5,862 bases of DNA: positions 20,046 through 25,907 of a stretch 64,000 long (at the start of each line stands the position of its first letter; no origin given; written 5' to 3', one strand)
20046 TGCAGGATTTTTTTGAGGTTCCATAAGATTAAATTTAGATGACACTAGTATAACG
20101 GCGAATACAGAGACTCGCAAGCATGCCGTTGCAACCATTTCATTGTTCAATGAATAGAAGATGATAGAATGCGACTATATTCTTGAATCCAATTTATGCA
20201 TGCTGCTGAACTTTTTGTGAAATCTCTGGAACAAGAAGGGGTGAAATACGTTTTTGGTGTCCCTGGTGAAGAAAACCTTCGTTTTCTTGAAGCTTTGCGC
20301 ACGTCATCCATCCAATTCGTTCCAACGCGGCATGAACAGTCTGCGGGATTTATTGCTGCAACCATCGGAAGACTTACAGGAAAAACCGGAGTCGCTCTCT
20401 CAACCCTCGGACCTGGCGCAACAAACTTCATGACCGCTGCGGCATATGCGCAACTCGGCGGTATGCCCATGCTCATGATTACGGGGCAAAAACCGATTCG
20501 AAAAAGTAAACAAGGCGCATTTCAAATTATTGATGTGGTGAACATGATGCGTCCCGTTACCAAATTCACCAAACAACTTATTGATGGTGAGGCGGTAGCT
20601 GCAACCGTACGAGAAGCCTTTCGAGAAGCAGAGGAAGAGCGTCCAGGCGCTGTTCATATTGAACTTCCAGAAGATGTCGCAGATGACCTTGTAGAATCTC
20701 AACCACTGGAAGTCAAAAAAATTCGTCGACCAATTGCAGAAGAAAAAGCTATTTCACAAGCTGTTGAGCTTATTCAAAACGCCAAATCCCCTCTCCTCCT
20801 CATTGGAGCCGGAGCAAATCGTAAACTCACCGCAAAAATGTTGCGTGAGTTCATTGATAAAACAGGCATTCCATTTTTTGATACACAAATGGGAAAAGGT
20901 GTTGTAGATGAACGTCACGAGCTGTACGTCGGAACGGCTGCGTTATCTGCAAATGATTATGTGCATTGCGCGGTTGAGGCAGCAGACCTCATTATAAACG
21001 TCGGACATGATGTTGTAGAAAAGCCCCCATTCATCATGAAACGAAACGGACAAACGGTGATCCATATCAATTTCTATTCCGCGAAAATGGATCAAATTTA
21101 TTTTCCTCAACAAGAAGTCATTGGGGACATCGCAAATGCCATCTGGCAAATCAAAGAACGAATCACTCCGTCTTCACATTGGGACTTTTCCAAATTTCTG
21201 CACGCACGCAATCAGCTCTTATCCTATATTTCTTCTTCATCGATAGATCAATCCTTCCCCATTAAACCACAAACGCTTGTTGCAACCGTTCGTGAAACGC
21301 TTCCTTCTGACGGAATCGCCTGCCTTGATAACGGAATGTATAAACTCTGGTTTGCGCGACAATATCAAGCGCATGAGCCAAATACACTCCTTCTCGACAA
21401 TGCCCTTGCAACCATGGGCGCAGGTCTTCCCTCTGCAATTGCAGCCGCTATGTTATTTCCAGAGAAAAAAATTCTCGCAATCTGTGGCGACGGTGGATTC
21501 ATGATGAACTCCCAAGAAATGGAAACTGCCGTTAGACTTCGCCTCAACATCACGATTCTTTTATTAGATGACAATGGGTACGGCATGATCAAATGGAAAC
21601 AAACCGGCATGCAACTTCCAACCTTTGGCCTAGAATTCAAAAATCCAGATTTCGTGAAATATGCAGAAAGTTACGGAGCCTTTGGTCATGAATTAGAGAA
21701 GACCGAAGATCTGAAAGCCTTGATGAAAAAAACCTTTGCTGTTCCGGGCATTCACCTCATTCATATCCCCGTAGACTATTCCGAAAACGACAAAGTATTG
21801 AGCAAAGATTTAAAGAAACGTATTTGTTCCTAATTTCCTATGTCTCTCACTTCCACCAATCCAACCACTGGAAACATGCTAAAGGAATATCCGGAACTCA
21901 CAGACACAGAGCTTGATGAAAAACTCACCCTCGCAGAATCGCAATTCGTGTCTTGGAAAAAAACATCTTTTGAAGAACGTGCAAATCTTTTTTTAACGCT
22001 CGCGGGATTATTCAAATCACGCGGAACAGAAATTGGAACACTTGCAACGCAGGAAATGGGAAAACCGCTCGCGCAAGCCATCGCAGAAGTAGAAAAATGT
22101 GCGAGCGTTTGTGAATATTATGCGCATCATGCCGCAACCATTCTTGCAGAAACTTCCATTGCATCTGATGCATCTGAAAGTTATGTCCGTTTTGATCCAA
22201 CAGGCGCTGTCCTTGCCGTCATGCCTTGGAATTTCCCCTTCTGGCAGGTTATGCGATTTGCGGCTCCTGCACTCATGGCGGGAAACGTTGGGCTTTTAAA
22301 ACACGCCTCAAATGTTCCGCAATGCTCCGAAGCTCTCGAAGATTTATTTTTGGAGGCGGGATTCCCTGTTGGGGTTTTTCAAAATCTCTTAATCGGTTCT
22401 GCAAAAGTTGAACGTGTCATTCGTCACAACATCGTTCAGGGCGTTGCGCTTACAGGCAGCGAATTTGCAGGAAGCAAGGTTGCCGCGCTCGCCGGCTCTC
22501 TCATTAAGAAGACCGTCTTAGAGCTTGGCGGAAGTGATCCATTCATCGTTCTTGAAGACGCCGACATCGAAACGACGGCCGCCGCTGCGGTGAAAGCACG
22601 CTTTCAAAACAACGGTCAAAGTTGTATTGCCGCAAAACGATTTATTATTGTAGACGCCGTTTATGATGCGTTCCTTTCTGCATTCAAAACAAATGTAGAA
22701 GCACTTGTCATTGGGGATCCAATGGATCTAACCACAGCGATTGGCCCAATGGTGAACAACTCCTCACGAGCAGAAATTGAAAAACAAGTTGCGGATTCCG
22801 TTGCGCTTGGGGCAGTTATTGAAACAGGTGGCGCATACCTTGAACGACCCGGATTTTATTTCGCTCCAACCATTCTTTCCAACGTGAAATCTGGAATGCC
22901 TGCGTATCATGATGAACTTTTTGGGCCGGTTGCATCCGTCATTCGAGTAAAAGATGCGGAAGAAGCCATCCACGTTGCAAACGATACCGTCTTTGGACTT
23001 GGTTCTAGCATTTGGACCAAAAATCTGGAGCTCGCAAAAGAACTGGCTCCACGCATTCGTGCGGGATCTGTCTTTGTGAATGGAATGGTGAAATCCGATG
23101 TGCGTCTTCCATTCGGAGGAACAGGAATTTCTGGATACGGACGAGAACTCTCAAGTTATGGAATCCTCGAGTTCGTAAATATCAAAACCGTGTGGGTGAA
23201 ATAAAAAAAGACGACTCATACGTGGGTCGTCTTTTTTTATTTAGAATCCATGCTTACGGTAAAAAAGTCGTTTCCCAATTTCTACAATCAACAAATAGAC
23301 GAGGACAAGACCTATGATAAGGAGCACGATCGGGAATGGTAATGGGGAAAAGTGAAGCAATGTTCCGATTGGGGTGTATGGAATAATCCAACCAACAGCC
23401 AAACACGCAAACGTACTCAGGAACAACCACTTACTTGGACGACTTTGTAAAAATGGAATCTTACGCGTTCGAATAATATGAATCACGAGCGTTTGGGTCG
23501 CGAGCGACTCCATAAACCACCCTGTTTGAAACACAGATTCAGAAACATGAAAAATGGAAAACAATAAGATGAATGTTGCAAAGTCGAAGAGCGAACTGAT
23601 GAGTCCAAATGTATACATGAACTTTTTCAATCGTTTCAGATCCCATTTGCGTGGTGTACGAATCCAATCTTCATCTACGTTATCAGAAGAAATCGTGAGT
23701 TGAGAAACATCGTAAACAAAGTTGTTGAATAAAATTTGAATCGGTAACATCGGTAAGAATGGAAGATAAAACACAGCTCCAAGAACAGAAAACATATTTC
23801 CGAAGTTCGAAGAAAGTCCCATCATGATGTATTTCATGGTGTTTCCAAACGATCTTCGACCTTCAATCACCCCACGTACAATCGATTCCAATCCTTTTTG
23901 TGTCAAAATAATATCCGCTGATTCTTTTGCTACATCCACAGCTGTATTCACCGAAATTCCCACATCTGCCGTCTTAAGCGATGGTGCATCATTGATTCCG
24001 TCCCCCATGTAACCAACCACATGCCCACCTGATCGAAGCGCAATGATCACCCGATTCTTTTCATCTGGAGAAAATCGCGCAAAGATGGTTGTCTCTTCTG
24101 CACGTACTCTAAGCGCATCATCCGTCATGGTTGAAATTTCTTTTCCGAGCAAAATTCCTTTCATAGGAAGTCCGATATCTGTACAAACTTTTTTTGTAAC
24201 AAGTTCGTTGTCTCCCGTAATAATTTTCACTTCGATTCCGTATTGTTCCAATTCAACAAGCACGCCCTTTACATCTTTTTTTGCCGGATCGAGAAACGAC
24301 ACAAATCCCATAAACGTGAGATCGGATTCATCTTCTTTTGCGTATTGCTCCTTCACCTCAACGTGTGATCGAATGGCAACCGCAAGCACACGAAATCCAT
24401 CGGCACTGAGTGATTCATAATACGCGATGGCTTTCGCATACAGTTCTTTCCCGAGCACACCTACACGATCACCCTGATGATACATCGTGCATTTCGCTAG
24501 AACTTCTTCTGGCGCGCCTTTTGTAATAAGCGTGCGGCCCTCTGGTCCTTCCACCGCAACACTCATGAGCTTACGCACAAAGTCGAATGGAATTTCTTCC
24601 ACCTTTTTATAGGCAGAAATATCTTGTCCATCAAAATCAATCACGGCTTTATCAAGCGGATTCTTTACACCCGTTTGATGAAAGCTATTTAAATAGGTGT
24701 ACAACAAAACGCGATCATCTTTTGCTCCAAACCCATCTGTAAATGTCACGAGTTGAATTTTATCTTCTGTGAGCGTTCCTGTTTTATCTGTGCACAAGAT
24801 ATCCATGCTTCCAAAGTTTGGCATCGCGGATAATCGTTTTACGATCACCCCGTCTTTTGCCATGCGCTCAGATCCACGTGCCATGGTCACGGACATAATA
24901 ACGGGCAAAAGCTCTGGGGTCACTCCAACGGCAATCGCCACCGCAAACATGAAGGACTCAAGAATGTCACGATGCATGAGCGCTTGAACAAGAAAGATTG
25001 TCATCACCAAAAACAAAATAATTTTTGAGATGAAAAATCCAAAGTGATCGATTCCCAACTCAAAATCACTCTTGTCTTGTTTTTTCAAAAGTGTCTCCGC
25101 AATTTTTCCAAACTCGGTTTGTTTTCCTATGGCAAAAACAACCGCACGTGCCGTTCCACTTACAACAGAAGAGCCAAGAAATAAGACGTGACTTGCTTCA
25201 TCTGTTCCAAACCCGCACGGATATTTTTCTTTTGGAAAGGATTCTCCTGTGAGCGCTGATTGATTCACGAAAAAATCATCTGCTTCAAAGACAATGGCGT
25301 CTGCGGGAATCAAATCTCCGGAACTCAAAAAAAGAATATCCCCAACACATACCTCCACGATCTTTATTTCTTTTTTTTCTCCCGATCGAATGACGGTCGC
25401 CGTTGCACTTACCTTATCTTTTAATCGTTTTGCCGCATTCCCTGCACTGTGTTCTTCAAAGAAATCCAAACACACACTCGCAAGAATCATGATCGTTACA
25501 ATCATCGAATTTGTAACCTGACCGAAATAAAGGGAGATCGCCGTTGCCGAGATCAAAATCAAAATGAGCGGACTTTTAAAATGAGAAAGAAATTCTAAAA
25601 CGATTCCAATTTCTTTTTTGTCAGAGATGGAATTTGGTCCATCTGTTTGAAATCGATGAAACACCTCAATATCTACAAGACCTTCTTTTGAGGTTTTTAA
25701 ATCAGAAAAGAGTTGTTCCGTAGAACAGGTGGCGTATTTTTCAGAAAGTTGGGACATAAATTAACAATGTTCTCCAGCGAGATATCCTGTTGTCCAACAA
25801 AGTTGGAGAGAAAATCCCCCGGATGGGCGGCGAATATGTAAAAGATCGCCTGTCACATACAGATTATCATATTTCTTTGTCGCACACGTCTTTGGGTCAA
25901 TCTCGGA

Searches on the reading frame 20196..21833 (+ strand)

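Call 3: search_protein_families(library=pfam, proteins=[window:20196-21833:+], max_evalue=0.01)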
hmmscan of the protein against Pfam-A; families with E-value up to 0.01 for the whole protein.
window:20196-21833:+ (545 aa): 4 families
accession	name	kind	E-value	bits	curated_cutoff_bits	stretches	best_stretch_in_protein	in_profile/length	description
PF02775.26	TPP_enzyme_C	-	1.7e-40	138.7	21.9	1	378-524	1-151/151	Thiamine pyrophosphate enzyme, C-terminal TPP binding domain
PF02776.23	TPP_enzyme_N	-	1.2e-37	128.7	26.8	1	1-116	1-118/119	Thiamine pyrophosphate enzyme, N-terminal TPP binding domain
PF00205.28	TPP_enzyme_M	-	4.5e-32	111.1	30.4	1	186-318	1-136/137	Thiamine pyrophosphate enzyme, central domain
PF04951.18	Peptidase_M55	-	0.0085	16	25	0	78-158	136-216/264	D-aminopeptidase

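Call 66: search_protein_families(library=ncbifam, proteins=[window:20196-21833:+], max_evalue=1e-10)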
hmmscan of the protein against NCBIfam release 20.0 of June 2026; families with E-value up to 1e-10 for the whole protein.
window:20196-21833:+ (545 aa): 51 families (the best 25 are shown)
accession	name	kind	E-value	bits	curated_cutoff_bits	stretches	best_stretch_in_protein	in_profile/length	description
NF006187.0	PRK08322.1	equivalog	2e-259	861.6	509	1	1-544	2-546/548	acetolactate synthase large subunit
NF006378.0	PRK08617.1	equivalog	1e-137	459.8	510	1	2-540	9-552/556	acetolactate synthase AlsS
TIGR02418.1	acolac_catab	equivalog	1.1e-125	420.1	551.1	1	3-534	1-537/539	acetolactate synthase AlsS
NF006052.0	PRK08199.1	subfamily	2.3e-103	346.4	539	1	2-529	9-540/559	thiamine pyrophosphate protein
TIGR00118.1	acolac_lg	equivalog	4.1e-103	345.8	538.35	1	1-531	1-539/557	biosynthetic-type acetolactate synthase large subunit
NF006524.0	PRK08978.1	equivalog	2.2e-95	320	738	1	1-531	1-529/548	acetolactate synthase 2 catalytic subunit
NF004919.0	PRK06276.1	equivalog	3e-95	319.7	866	1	1-530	1-542/582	acetolactate synthase large subunit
NF006377.0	PRK08611.1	equivalog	4.4e-94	316.1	742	1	2-529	5-532/576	pyruvate oxidase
NF006016.1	PRK08155.1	equivalog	4.8e-94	315.8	870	1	2-531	4-537/554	acetolactate synthase large subunit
NF004710.0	PRK06048.1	equivalog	2.7e-89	300.1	976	1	1-531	8-542/561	acetolactate synthase large subunit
NF005651.0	PRK07418.1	subfamily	5e-85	285.9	942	1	3-531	21-564/617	acetolactate synthase large subunit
NF006122.0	PRK08266.1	subfamily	1.3e-84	284.6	571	1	2-530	5-528/543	hypothetical protein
NF006319.0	PRK08527.1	equivalog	1.2e-83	281.4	905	1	2-531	5-543/565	acetolactate synthase large subunit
NF005860.0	PRK07789.1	equivalog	3.7e-80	270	881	1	2-516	35-567/615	acetolactate synthase large subunit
NF005058.0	PRK06466.1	equivalog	4.8e-78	263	951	1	3-530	6-551/574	acetolactate synthase 3 large subunit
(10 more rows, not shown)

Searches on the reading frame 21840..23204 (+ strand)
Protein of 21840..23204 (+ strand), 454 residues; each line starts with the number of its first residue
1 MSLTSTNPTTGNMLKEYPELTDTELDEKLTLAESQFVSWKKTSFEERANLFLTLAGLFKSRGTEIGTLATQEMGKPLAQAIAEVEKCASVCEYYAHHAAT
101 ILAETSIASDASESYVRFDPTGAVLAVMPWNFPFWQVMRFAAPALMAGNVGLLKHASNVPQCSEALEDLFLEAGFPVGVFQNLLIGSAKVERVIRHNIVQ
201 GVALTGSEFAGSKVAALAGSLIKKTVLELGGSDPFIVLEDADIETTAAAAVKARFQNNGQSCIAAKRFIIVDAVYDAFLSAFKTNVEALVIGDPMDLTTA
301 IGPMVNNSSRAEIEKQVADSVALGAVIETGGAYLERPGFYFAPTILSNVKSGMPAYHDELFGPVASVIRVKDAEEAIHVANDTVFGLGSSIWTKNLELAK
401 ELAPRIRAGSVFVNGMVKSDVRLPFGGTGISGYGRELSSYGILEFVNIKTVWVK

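Call 3: search_protein_families(library=pfam, proteins=[window:21840-23204:+], max_evalue=0.01)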
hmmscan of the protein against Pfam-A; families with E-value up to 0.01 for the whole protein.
window:21840-23204:+ (454 aa): 1 family
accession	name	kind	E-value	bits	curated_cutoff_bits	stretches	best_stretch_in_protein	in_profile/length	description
PF00171.27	Aldedh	-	5.6e-133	444.3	23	1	4-451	10-461/461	Aldehyde dehydrogenase family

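Call 66: search_protein_families(library=ncbifam, proteins=[window:21840-23204:+], max_evalue=1e-10)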
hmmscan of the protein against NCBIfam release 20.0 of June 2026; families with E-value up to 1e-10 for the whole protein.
window:21840-23204:+ (454 aa): 39 families (the best 25 are shown)
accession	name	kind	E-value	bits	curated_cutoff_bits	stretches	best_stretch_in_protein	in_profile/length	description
NF006915.0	PRK09406.1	equivalog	2e-178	594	730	1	1-453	1-456/457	NADP-dependent succinic semialdehyde dehydrogenase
NF042989.1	AldDh_AldH_Clos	equivalog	2.7e-151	504.4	800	1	1-452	1-456/458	aldehyde dehydrogenase AldH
NF010575.0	PRK13968.1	equivalog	9.8e-137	456.8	855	1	5-452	11-458/462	succinate-semialdehyde dehydrogenase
TIGR01780.1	SSADH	subfamily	6e-99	331.9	646.35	1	6-449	2-448/448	succinate-semialdehyde dehydrogenase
NF010000.0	PRK13473.1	subfamily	1.5e-98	330.5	615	1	6-453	22-472/475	aminobutyraldehyde dehydrogenase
NF006916.0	PRK09407.1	equivalog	2e-97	327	521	1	4-451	37-490/526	succinic semialdehyde dehydrogenase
TIGR01804.1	BADH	equivalog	1.9e-92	310.2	668.6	1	4-449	16-467/467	betaine-aldehyde dehydrogenase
NF009725.0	PRK13252.1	equivalog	9.1e-92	308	593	1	3-453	24-479/488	betaine-aldehyde dehydrogenase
NF008415.0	PRK11241.1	equivalog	1.3e-88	297.8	828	1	4-451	29-478/482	NADP-dependent succinate-semialdehyde dehydrogenase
TIGR02299.1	HpaE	equivalog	2e-87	293.9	638.35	1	5-453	20-476/488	5-carboxymethyl-2-hydroxymuconate semialdehyde dehydrogenase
NF040648.1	lactal_redase_Meth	equivalog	1.5e-86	291.3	650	1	6-453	16-462/463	lactaldehyde dehydrogenase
NF040792.1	glyc_ald_dh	equivalog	1.1e-85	288.4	760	1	3-453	18-473/488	D-glyceraldehyde dehydrogenase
NF045736.1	PaDhStyDRhodo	equivalog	4.4e-85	286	800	1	3-451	20-475/479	phenylacetaldehyde dehydrogenase StyD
NF047626.1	SulfactDhSafD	equivalog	2.6e-82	277.3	700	1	5-451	5-452/454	sulfoacetaldehyde dehydrogenase SafD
NF042993.1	AlphKGSA_gudD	equivalog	9.6e-82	275.2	770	1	4-454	22-481/481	alpha-ketoglutaric semialdehyde dehydrogenase GucD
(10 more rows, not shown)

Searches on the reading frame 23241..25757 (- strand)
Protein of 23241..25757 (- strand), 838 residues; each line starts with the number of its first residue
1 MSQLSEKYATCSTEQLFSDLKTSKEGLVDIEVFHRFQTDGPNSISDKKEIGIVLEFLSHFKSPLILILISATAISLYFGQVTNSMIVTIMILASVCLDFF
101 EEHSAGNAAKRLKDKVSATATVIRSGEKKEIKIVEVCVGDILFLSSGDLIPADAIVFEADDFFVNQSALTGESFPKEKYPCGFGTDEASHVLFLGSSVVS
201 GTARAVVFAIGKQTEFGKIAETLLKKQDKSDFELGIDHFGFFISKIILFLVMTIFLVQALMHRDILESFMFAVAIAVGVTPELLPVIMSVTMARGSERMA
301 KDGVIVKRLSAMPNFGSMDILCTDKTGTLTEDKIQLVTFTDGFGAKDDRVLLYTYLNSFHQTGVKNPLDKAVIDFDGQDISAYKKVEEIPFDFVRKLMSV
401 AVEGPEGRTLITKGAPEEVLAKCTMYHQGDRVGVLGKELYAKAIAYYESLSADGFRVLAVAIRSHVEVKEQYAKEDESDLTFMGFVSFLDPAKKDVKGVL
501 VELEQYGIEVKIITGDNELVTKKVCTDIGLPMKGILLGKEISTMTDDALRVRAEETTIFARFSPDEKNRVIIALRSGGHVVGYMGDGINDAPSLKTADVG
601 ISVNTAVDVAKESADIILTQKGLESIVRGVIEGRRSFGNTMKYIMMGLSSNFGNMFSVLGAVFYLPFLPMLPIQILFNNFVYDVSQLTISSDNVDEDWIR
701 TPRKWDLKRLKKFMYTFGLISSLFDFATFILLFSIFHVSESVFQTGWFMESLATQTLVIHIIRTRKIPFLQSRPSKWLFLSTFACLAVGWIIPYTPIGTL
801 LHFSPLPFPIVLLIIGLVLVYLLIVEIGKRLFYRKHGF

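Call 51: search_protein_families(library=pfam, proteins=[window:23241-25757:-], max_evalue=0.001)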
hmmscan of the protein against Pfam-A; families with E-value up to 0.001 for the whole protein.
window:23241-25757:- (838 aa): 5 families
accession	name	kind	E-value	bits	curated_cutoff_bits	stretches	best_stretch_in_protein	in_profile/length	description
PF00122.25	E1-E2_ATPase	-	3.5e-44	150.9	28.1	1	117-301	4-180/181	E1-E2 ATPase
PF00689.26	Cation_ATPase_C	-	4.3e-25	88.9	27.3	1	667-831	1-175/175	Cation transporting ATPase, C-terminus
PF00690.31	Cation_ATPase_N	-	6.4e-12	45.4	20.4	1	9-75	2-69/69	Cation transporter/ATPase, N-terminus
PF13246.12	Cation_ATPase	-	1.3e-09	38.4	21.7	1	382-425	45-90/91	Cation transport ATPase (P-type)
PF00702.32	Hydrolase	-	3.1e-08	34.7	26.4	1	319-598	2-191/191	haloacid dehalogenase-like hydrolase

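Call 66: search_protein_families(library=ncbifam, proteins=[window:23241-25757:-], max_evalue=1e-10)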
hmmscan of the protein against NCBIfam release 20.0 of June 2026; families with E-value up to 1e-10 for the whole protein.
window:23241-25757:- (838 aa): 19 families
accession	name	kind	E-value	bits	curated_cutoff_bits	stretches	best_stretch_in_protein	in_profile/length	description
TIGR01524.1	ATPase-IIIB_Mg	equivalog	1.4e-260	866.8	610.75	1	7-837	14-865/867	magnesium-translocating P-type ATPase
NF011702.0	PRK15122.1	subfamily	1.6e-250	833.8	975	1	7-837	30-904/907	magnesium-translocating P-type ATPase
TIGR01647.1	ATPase-IIIA_H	equivalog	1.1e-134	450.4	615.5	1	26-787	1-747/755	plasma-membrane proton-efflux P-type ATPase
TIGR01522.1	ATPase-IIA2_Ca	equivalog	4.7e-119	398.5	798.3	1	5-719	1-731/854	calcium-transporting P-type ATPase, PMR1-type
TIGR01116.1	ATPase-IIA1_Ca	equivalog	8.7e-97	325.1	703.4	2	381-828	371-794/799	calcium-translocating P-type ATPase, SERCA-type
TIGR01494.1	ATPase_P-type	subfamily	5.2e-84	282.4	62.3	2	87-530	2-365/478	HAD-IC family P-type ATPase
TIGR01517.1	ATPase-IIB_Ca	equivalog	2e-83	281.1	507.05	1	12-702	40-753/882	calcium-translocating P-type ATPase, PMCA-type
TIGR01523.1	ATPase-IID_K-Na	equivalog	1.1e-77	261.7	645.05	3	383-681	483-800/997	potassium/sodium efflux P-type ATPase, fungal-type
TIGR01106.1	ATPase-IIC_X-K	subfamily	8.4e-75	252.3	946.1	2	26-335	36-361/997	Na,H/K antiporter P-type ATPase subunit alpha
TIGR01525.1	ATPase-IB_hvy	subfamily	1.7e-63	215.3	346.25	2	67-532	4-427/560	heavy metal translocating P-type ATPase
TIGR01657.1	P-ATPase-V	hypoth_equivalog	3.3e-59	200.4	618.25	3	14-338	127-468/1055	ATP13A2 family polyamine export P-type ATPase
TIGR01512.1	ATPase-IB2_Cd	subfamily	6.8e-47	160.3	313.5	2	67-338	4-254/494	cadmium family heavy metal-translocating P-type ATPase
TIGR01511.1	ATPase-IB1_Cu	subfamily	1.3e-46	159.6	397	2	69-379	34-316/542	copper-translocating P-type ATPase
NF008262.1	PRK11033.1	equivalog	1.4e-36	126.3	1005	1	67-539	180-607/731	zinc/cadmium/mercury/lead-transporting ATPase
NF007952.0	PRK10671.1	equivalog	1.5e-36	125.9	1316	2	73-375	285-575/838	copper-exporting P-type ATPase CopA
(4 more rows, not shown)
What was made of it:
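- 23241..25757 (-): Mg2+-type P-type ATPase. It is the gene immediately upstream of the FMN_bind gene in relatives; here it is separated by an inserted TPP-enzyme and aldehyde-dehydrogenase pair (20196-23204, plus strand). TIGR01524 scores 866.8 bits, above the 610.75 cut-off (call 66).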
